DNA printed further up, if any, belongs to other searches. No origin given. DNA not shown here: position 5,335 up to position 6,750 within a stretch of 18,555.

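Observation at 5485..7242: In-frame fusion of a cell-division FtsA homologue to the pentose-phosphate enzyme ribulose-phosphate 3-epimerase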

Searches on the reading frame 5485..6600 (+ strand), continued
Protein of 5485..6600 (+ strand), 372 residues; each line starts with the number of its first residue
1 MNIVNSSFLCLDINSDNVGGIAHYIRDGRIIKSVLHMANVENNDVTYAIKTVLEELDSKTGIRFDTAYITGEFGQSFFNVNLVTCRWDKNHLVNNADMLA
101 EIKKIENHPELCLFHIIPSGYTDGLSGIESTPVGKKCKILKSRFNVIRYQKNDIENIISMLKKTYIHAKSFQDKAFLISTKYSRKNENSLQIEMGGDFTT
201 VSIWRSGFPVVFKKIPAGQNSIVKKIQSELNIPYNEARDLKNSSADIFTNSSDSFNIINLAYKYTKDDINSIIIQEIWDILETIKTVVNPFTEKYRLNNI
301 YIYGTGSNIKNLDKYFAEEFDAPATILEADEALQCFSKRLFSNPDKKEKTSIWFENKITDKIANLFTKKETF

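Call 70: search_protein_families(library=pfam, proteins=[P0130, P0133, P0127, P0131, P0128, P0271], max_evalue=0.01)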
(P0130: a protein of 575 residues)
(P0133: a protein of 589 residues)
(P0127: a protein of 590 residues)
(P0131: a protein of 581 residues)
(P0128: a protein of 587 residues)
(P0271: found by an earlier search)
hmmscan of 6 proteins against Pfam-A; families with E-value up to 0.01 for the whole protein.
P0130 (575 aa): 2 families
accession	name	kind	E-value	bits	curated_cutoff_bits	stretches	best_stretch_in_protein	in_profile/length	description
PF00834.25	Ribul_P_3_epim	-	1e-06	28.8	21.1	1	376-500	9-134/198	Ribulose-phosphate 3 epimerase family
PF06723.19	MreB_Mbl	-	0.0013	18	27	1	252-330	237-311/327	MreB/Mbl protein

P0133 (589 aa): 2 families
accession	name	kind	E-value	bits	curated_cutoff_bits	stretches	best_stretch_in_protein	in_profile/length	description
PF00834.25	Ribul_P_3_epim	-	3.7e-25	88.9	21.1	1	395-574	18-198/198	Ribulose-phosphate 3 epimerase family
PF02491.25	SHS2_FTSA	-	0.00023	21.9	25.4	1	89-137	20-66/79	SHS2 domain inserted in FTSA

P0127 (590 aa): 3 families
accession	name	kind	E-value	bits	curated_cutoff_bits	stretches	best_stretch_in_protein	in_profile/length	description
PF00834.25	Ribul_P_3_epim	-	4.8e-46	157.1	21.1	1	401-573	24-197/198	Ribulose-phosphate 3 epimerase family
PF11104.14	PilM_2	-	4e-09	36.3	27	1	184-336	176-313/340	Type IV pilus assembly protein PilM;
PF14450.12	FtsA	-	1.6e-08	35.4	31.8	1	192-327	2-109/127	Cell division protein FtsA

P0131 (581 aa): 6 families
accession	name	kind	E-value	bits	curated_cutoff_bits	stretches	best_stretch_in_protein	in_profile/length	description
PF00834.25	Ribul_P_3_epim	-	4.8e-35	121.2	21.1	1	383-565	16-197/198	Ribulose-phosphate 3 epimerase family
PF02491.25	SHS2_FTSA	-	6.5e-08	33.3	25.4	1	77-139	13-78/79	SHS2 domain inserted in FTSA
PF14450.12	FtsA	-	2.4e-07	31.6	31.8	1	182-313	3-106/127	Cell division protein FtsA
PF11104.14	PilM_2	-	9.7e-05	21.9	27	1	175-318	178-306/340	Type IV pilus assembly protein PilM;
PF06723.19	MreB_Mbl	-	0.0027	17.1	27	0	180-316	149-303/327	MreB/Mbl protein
PF25216.1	Volactin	-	0.0038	17.2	35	0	182-309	171-290/321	Volactin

P0128 (587 aa): 1 family
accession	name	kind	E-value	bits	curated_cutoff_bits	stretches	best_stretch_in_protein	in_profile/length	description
PF00834.25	Ribul_P_3_epim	-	6.1e-37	127.4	21.1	1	379-571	4-197/198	Ribulose-phosphate 3 epimerase family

P0271 (595 aa): 3 families
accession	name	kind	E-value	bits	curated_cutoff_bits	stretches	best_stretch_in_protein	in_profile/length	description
PF00834.25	Ribul_P_3_epim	-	1e-33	116.9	21.1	1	386-577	4-196/198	Ribulose-phosphate 3 epimerase family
PF00107.32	ADH_zinc_N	-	0.0033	17.8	31.8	0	556-592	22-54/129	Zinc-binding dehydrogenase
PF02581.23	TMP-TENI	-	0.0034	17.2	27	1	430-573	45-175/180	Thiamine monophosphate synthase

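Call 71: list_cluster_members(proteins=[P0130, P0133, P0127, P0131, P0128, P0126, P0124, P0122, P0141, P0145])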
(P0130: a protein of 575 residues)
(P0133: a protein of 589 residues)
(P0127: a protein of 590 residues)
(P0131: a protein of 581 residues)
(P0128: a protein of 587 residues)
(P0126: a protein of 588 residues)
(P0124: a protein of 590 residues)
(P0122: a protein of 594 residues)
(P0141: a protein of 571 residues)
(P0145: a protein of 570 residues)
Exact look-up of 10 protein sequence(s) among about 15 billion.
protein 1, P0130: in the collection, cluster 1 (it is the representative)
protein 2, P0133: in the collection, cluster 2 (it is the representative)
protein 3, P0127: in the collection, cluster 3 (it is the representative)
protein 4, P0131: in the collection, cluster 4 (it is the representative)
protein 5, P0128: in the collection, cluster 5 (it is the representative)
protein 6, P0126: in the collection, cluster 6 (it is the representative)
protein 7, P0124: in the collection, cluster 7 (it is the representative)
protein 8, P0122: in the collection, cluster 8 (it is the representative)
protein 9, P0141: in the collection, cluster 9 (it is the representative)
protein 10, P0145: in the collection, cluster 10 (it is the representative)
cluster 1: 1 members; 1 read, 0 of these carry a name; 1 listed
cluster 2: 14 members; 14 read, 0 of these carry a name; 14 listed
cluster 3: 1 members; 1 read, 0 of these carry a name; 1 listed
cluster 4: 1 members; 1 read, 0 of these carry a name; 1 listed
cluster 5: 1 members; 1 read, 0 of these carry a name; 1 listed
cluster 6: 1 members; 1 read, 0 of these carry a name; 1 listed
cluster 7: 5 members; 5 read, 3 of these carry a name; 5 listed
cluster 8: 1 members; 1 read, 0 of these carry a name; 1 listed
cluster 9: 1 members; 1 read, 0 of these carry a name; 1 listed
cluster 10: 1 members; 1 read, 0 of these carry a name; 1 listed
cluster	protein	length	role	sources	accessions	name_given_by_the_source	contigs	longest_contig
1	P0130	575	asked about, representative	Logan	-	-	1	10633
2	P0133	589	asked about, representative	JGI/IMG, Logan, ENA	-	-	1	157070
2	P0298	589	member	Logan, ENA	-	-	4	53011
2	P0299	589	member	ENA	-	-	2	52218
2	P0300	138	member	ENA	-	-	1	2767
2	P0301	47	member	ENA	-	-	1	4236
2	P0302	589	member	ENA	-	-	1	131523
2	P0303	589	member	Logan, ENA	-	-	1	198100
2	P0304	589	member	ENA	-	-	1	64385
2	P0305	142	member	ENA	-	-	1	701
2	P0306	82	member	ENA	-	-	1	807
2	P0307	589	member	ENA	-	-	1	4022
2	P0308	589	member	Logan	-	-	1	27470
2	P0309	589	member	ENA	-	-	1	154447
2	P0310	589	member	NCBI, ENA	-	-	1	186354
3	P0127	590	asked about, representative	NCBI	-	-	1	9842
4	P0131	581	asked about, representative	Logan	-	-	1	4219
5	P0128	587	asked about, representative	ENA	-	-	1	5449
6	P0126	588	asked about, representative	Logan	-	-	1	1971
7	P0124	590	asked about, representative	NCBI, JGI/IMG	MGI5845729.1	MAG: ribulose-phosphate 3-epimerase [Alphaproteobacteria bacterium] | ribulose-phosphate 3-epimerase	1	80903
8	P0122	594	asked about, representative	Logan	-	-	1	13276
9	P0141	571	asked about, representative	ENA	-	-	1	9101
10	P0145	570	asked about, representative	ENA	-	-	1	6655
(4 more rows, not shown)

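Call 72: find_encoding_contigs(protein=P0130, flank=10000, max_places=2)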
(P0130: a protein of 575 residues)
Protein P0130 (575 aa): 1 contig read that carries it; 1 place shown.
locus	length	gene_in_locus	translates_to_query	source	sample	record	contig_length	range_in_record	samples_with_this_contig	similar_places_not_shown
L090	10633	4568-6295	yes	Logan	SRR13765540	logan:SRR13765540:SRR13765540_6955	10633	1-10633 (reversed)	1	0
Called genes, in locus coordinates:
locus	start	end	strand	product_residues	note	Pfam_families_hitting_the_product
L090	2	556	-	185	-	?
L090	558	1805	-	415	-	PF12704:MacB_PCD, PF02687:FtsX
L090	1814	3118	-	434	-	-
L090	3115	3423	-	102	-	-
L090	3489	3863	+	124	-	-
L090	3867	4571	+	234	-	PF03799:FtsQ_DivIB_C (weak)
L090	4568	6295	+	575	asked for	PF00834:Ribul_P_3_epim (weak)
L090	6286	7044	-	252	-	-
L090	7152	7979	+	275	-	-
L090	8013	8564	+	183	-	PF09411:PagL (weak)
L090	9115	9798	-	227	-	PF03167:UDG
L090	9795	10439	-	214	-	-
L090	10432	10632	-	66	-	?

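Call 73: find_encoding_contigs(protein=P0133, flank=10000, max_places=2)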
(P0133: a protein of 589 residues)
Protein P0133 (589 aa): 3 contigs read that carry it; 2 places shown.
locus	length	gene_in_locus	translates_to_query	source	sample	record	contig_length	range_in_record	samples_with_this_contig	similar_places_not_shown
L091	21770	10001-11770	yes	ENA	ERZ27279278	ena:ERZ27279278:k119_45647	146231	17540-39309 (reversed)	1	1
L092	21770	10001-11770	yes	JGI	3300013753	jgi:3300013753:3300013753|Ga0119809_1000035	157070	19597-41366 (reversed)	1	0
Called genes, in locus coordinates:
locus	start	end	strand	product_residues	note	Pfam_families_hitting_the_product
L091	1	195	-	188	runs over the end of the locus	-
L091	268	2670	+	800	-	PF02518:HATPase_c, PF00204:DNA_gyraseB, PF01751:Toprim, PF00986:DNA_gyraseB_C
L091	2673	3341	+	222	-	-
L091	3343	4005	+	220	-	PF03167:UDG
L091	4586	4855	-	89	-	-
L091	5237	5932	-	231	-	PF02463:SMC_N, PF00005:ABC_tran, PF13304:AAA_21 (faint)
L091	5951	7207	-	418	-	PF12704:MacB_PCD, PF02687:FtsX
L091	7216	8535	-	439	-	-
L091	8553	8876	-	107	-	-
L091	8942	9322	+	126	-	-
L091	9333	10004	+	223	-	PF03799:FtsQ_DivIB_C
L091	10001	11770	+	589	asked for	PF00834:Ribul_P_3_epim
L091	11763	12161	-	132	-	PF02367:TsaE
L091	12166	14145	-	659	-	PF00270:DEAD (weak), PF04851:ResIII, PF17757:UvrB_inter, PF27431:UvrB_3rd, PF00271:Helicase_C, PF12344:UvrB, PF02151:UVR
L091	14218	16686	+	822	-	PF05170:AsmA (faint)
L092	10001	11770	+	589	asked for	PF00834:Ribul_P_3_epim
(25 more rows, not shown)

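Call 75: find_encoding_contigs(protein=P0304, flank=1000, max_places=1)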
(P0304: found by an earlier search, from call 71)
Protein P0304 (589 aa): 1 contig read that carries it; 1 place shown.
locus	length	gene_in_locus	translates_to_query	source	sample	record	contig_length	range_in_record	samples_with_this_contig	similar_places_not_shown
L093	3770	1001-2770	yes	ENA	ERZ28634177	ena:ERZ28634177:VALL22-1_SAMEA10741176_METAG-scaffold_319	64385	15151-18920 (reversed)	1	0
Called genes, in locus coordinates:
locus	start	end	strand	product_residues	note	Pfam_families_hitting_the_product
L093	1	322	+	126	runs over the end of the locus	-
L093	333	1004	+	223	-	PF03799:FtsQ_DivIB_C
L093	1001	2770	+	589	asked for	PF00834:Ribul_P_3_epim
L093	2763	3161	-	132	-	PF02367:TsaE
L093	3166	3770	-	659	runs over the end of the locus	PF00270:DEAD (weak), PF04851:ResIII, PF17757:UvrB_inter, PF27431:UvrB_3rd, PF00271:Helicase_C, PF12344:UvrB, PF02151:UVR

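Call 76: find_encoding_contigs(protein=P0302, flank=1000, max_places=1)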
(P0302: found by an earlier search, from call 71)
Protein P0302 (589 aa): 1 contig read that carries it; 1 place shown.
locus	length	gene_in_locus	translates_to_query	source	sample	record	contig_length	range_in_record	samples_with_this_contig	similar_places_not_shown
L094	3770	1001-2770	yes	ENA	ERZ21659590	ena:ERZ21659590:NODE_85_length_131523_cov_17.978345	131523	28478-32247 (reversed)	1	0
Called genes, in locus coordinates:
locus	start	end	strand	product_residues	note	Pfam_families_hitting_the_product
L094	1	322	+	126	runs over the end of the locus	-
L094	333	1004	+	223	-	PF03799:FtsQ_DivIB_C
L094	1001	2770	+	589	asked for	PF00834:Ribul_P_3_epim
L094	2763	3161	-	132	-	PF02367:TsaE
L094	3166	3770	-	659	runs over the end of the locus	PF00270:DEAD (weak), PF04851:ResIII, PF17757:UvrB_inter, PF27431:UvrB_3rd, PF00271:Helicase_C, PF12344:UvrB, PF02151:UVR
